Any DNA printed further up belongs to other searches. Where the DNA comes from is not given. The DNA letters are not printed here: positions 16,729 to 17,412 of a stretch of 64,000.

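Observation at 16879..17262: Minimal 127-aa SET-domain methyltransferase in a tailed phage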

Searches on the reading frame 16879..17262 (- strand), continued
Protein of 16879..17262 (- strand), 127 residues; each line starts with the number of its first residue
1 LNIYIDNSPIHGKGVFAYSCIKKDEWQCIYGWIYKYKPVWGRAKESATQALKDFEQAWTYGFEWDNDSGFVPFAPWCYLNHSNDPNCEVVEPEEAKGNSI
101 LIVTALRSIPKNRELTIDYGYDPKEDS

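Call 90: fold_search(model_id=the predicted structure, library=viral)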
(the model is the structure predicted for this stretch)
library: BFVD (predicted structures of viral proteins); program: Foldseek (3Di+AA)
matches with E <= 10: 200; with E <= 0.001: 36
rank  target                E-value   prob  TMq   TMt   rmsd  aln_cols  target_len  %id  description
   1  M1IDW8                1.7e-09  1.00  0.67  0.72   4.7       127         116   24  (no name in the UniProt tables at hand)
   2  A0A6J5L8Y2            2.8e-09  1.00  0.67  0.67   4.3       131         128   24  SET domain containing protein [uncultured Caudovirales phage]
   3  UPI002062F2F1         6.0e-08  1.00  0.66  0.81   3.8       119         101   19  (no name look-up for this kind of identifier)
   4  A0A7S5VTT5            1.1e-07  1.00  0.70  0.66   4.2       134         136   19  (no name in the UniProt tables at hand)
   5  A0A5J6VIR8            1.3e-07  1.00  0.67  0.50   4.7       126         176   21  SET domain protein [Megaviridae environmental sample]
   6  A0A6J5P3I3            2.7e-07  1.00  0.65  0.53   4.2       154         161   23  SET domain containing protein [uncultured Caudovirales phage]
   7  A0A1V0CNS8            3.2e-07  1.00  0.62  0.46   4.7       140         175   18  (no name in the UniProt tables at hand)
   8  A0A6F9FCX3            1.7e-06  1.00  0.62  0.09   5.0       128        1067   19  (no name in the UniProt tables at hand)
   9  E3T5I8                1.9e-06  1.00  0.55  0.45   4.7       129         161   20  SET domain-containing protein [Cafeteria roenbergensis virus (strain BV-PW1)]
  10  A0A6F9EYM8            2.2e-06  1.00  0.59  0.46   5.3       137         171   19  (no name in the UniProt tables at hand)
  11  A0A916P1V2            3.7e-06  1.00  0.58  0.24   5.5       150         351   21  SET domain-containing protein [Mythimna separata entomopoxvirus 'L']
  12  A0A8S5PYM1            4.4e-06  1.00  0.56  0.21   4.4       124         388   15  Uncharacterized protein [Myoviridae sp. ctgsk7]
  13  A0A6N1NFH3            4.9e-06  1.00  0.61  0.39   8.0       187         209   17  SET domain-containing protein [Tupanvirus deep ocean]
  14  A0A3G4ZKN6            5.5e-06  1.00  0.58  0.30   6.4       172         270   16  SET domain-containing protein [Terrestrivirus sp.]
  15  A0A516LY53            5.5e-06  1.00  0.55  0.51   5.2       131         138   21  (no name in the UniProt tables at hand)
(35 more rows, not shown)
